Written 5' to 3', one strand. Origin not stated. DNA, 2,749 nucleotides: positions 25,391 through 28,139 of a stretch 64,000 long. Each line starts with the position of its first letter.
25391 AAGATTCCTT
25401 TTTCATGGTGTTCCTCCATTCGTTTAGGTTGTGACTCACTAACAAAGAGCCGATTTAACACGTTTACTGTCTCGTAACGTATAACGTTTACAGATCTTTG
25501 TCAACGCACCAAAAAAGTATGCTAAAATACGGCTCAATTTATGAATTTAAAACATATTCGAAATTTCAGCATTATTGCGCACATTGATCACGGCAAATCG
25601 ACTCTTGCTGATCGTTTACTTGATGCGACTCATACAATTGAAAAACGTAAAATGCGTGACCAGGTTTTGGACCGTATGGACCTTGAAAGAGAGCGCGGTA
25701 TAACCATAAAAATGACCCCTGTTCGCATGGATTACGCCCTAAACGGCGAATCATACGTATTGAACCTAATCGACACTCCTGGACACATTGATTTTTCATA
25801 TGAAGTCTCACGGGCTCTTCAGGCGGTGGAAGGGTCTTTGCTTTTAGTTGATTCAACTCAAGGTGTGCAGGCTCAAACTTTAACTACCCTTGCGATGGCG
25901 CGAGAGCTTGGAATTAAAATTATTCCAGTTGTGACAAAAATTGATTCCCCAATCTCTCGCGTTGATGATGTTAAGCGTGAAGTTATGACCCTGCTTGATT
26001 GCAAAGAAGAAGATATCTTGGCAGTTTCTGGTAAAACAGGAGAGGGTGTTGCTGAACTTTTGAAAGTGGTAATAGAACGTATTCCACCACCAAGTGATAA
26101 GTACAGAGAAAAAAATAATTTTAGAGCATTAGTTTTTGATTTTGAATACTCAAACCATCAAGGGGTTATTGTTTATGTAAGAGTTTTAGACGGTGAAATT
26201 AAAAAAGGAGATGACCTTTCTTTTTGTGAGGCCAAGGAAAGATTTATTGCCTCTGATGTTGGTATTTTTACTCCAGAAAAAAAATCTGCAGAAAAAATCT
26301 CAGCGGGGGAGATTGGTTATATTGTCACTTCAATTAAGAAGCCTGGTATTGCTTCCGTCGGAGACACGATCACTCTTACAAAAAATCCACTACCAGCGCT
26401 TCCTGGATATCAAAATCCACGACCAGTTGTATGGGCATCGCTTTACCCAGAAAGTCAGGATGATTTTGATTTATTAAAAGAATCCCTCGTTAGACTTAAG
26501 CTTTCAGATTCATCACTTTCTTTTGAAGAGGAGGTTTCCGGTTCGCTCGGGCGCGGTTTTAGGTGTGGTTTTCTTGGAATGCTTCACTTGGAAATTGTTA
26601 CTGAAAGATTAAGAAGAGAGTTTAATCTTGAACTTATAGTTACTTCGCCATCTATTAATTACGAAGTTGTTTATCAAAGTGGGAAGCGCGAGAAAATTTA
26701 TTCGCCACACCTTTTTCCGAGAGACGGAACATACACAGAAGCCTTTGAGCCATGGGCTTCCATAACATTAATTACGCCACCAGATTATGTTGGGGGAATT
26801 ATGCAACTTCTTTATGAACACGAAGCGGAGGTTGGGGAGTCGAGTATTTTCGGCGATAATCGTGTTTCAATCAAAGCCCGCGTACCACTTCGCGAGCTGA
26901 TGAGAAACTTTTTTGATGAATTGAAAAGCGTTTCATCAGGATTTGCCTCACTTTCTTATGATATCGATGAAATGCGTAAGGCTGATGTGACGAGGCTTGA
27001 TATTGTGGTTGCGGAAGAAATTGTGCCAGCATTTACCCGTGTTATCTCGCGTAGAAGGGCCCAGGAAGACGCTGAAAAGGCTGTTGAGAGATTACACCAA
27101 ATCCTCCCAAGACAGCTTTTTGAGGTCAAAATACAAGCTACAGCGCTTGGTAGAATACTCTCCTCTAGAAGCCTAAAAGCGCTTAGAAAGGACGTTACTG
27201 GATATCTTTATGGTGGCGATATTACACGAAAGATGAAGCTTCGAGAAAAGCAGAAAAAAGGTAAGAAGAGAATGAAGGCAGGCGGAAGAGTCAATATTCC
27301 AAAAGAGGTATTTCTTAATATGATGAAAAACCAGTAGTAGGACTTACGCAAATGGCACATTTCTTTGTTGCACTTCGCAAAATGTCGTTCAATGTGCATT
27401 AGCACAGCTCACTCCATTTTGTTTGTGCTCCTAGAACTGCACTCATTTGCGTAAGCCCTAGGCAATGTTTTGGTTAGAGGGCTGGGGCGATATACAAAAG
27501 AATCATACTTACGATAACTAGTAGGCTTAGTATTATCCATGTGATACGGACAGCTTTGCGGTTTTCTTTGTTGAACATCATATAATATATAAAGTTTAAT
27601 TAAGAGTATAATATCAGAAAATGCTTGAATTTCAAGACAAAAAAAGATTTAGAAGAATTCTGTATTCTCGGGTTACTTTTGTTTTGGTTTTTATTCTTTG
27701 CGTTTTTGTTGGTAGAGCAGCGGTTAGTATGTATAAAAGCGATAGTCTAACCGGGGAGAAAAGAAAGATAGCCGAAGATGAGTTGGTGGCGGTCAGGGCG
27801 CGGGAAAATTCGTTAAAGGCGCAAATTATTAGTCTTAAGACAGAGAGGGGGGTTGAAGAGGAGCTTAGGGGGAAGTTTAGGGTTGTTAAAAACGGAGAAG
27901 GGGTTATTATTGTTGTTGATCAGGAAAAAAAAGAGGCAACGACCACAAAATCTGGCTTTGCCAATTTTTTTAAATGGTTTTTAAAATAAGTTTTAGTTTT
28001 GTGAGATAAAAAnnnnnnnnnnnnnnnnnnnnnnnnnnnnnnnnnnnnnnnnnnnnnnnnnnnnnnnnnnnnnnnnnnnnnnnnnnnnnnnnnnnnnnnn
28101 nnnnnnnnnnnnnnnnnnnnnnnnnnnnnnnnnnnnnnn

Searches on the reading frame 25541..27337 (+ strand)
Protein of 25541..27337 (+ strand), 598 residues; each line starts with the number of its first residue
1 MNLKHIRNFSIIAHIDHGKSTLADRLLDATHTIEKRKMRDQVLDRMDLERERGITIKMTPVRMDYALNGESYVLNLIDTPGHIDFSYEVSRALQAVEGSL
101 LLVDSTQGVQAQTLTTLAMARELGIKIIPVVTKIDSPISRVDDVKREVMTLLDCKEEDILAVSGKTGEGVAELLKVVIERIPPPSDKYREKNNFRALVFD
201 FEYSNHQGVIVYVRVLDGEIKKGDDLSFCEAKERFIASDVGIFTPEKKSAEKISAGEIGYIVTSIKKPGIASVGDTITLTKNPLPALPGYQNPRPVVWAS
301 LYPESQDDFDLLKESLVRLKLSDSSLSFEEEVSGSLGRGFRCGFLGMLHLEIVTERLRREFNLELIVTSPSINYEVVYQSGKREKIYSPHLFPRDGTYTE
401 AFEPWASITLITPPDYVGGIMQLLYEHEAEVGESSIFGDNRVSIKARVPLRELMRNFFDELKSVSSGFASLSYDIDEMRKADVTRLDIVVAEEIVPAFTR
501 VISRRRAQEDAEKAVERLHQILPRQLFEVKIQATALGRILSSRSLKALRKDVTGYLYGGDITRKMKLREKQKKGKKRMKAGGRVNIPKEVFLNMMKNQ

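Call 23: search_protein_families(library=pfam, proteins=[window:25541-27337:+], max_evalue=0.001)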
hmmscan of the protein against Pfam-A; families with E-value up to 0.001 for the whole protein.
window:25541-27337:+ (598 aa): 7 families
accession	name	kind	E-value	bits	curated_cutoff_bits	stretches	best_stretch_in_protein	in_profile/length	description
PF00009.33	GTP_EFTU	-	8.9e-54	182.4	26.5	1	4-183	1-188/188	Elongation factor Tu GTP binding domain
PF06421.17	LepA_C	-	2.1e-33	115.1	29.7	1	491-596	2-107/107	GTP-binding protein LepA C-terminus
PF00679.30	EFG_C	-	4.6e-17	62.3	27.9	1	402-484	3-84/89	Elongation factor G C-terminus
PF14492.12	EFG_III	-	1.6e-07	31.7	27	1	293-367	2-73/75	Elongation Factor G, domain III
PF03144.31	GTP_EFTU_D2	-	9.3e-07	29.6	30.3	1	208-278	1-73/73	Elongation factor Tu domain 2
PF22042.2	EF-G_D2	-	1.6e-05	25.3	27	1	194-278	2-82/84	Elongation factor G domain 2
PF01926.29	MMR_HSR1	-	0.00025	21.6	21.9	1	16-133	9-113/113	50S ribosome-binding GTPase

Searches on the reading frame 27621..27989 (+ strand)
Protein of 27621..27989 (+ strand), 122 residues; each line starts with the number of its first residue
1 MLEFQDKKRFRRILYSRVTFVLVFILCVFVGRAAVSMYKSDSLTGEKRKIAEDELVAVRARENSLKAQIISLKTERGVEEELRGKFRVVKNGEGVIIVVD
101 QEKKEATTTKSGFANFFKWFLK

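Call 42: search_protein_families(library=pfam, proteins=[window:27621-27989:+], max_evalue=0.00001)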
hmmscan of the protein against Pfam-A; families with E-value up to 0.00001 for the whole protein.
window:27621-27989:+ (122 aa): 1 family
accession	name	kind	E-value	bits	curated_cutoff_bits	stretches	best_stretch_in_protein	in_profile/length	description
PF04977.20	DivIC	-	1.6e-07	31.4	28.9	1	23-100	4-79/80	Septum formation initiator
